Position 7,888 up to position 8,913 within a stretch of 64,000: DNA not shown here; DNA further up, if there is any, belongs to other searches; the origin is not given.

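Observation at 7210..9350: Group I intron with a GIY-YIG HEG splits the SF2 helicase exactly at its DExH box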

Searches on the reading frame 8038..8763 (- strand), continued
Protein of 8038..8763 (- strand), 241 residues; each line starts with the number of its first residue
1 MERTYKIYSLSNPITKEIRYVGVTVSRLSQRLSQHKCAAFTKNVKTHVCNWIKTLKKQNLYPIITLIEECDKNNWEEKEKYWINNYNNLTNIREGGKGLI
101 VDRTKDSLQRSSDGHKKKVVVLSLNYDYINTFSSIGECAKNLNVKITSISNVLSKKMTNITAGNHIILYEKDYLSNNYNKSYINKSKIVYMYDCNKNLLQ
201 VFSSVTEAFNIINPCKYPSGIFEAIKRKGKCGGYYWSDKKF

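Call 75: fold_search(model_id=the predicted structure, library=pdb)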
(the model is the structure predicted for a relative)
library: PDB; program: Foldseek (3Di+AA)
matches with E <= 10: 132; with E <= 0.001: 0
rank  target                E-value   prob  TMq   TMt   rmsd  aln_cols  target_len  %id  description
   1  1u3e_M                1.5e-02  1.00  0.24  0.33   2.0        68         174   16  DNA binding and cleavage by the HNH homing endonuclease I-HmuI (released 2004-08-31)
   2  9u75_A                1.5e-02  1.00  0.30  0.29  10.3       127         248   16  5hmC specific restriction endonuclease Escherichia coli E. coli O157:H7 PD-T4-3 (released 2026-02-11)
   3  9u7u                  5.5e-02  0.99  0.30  0.30   9.9       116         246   17  5hmC specific restriction endonuclease Escherichia coli APEC O1 PD-T4-3 (released 2026-02-11)
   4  1ln0_A                8.4e-02  1.00  0.31  0.73   2.5        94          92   21  Structure of the Catalytic Domain of Homing Endonuclease I-TevI (released 2002-10-30)
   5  8b6e_A                9.5e-02  1.00  0.18  0.72   2.6        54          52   22  crystal structure of the DNA-binding short chromatophore-targeted protein sCTP-23166 from Paulinella chromatophora (released 2023-07-12)
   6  9u75_D                1.2e-01  0.99  0.28  0.28   4.6        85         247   19  5hmC specific restriction endonuclease Escherichia coli E. coli O157:H7 PD-T4-3 (released 2026-02-11)
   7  9u7z                  1.5e-01  0.92  0.30  0.30  10.5       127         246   16  5hmC specific restriction endonuclease Escherichia coli APEC O1 PD-T4-3 in complex with 5-Hydroxymethyl-dCTP (released 2026-02-11)
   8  1yd5                  3.2e-01  0.85  0.25  0.58   4.4        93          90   18  Crystal structure of the GIY-YIG N-terminal endonuclease domain of UvrC from Thermotoga maritima: Point mutant N88A boun (released 2005-03-01)
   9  1yd3                  3.6e-01  0.82  0.26  0.59   4.2        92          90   17  Crystal structure of the GIY-YIG N-terminal endonuclease domain of UvrC from Thermotoga maritima: Point mutant Y43F boun (released 2005-03-01)
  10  2jhe_C                4.6e-01  0.06  0.15  0.17  17.9       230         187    9  N-terminal domain of TyrR transcription factor (residues 1 - 190) (released 2008-06-24)
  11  1yd6_D                4.9e-01  0.80  0.25  0.55   4.5        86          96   14  Crystal structure of the GIY-YIG N-terminal endonuclease domain of UvrC from Bacillus caldotenax (released 2005-03-01)
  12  1yd6_C                6.2e-01  0.77  0.25  0.57   3.7        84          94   14  Crystal structure of the GIY-YIG N-terminal endonuclease domain of UvrC from Bacillus caldotenax (released 2005-03-01)
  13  2jhe_A                1.0e+00  0.04  0.14  0.16  18.2       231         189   10  N-terminal domain of TyrR transcription factor (residues 1 - 190) (released 2008-06-24)
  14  2wsh_D                1.1e+00  0.77  0.29  0.50   4.0       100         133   16  Structure of bacteriophage T4 EndoII E118A mutant (released 2010-03-02)
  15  9kja                  1.1e+00  0.51  0.18  0.51   3.1        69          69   13  Anti-CRISPR protein AcrVA3 (released 2025-11-12)
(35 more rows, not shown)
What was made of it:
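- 8038..8763 (-): Homing endonuclease ORF (241 aa) in the P8 loop. It has an N-terminal GIY-YIG domain and C-terminal NUMOD1 DNA-binding repeats. Its stop codon (8040..8038) lies inside the P8 3' strand. The model matches the I-TevI catalytic domain, 1ln0, target TM-score 0.73 (call 75).
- On GIY-YIG homing endonuclease: The model matches the I-TevI catalytic domain 1ln0 (target TM-score 0.73, rmsd 2.5 A), UvrC and T4 EndoII (call 75).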
